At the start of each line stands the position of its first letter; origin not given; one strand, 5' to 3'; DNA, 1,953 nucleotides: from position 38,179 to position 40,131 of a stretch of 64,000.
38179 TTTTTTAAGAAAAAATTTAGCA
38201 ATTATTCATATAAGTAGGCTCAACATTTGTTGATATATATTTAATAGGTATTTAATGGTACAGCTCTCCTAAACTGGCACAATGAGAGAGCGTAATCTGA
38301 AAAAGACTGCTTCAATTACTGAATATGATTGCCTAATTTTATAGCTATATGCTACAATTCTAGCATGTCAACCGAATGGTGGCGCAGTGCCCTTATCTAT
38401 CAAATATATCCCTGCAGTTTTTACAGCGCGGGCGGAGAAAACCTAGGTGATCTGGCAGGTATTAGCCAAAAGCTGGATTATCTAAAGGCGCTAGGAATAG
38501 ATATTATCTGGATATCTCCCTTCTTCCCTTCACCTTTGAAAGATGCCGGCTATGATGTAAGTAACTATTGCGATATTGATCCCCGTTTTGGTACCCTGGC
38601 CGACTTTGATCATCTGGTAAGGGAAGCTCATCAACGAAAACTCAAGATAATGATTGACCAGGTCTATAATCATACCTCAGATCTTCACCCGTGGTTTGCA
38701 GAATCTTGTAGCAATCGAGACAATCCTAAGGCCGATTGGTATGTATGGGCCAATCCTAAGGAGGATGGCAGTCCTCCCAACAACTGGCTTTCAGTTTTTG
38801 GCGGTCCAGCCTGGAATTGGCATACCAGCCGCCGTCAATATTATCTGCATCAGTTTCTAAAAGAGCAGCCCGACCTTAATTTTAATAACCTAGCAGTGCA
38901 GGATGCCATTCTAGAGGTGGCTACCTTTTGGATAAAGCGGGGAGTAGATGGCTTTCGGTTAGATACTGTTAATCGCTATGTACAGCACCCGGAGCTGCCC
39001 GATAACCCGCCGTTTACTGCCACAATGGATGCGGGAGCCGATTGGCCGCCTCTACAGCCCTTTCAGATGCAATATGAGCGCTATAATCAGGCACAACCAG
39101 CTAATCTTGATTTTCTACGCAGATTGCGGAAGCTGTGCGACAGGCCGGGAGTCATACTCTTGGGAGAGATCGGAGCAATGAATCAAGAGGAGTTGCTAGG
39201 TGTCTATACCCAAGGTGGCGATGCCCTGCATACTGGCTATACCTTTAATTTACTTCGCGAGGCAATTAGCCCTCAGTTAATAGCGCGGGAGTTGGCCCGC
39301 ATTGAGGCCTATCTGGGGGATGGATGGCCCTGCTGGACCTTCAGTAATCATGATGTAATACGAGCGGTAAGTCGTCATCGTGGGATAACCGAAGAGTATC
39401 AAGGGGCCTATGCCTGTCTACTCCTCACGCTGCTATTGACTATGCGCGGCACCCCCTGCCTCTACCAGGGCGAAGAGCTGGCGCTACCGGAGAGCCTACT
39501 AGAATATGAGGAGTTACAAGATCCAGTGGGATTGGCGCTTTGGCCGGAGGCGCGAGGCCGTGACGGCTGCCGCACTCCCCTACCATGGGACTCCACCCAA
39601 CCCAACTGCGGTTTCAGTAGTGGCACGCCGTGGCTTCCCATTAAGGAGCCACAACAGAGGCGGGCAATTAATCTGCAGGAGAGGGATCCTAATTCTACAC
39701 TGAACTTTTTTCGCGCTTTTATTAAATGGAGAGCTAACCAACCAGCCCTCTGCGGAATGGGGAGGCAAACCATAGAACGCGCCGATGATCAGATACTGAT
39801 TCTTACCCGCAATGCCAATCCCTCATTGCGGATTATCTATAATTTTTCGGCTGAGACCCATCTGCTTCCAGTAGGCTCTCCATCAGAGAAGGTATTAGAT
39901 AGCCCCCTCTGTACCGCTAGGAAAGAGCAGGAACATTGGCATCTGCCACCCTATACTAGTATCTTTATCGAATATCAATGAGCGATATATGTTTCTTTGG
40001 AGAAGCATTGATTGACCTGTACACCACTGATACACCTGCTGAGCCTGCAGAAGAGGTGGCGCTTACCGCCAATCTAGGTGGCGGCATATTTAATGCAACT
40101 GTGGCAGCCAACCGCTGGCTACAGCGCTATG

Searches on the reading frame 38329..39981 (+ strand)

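Call 60: search_protein_families(library=pfam, proteins=[window:38329-39981:+], max_evalue=0.01)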
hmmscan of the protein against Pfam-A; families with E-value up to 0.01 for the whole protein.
window:38329-39981:+ (550 aa): 2 families
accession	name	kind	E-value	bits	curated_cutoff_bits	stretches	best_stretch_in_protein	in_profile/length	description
PF00128.31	Alpha-amylase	-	7.2e-114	381.9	22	1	25-474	1-443/446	Alpha amylase, catalytic domain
PF11941.14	DUF3459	-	8e-05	23.4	22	1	461-544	2-87/90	Domain of unknown function (DUF3459)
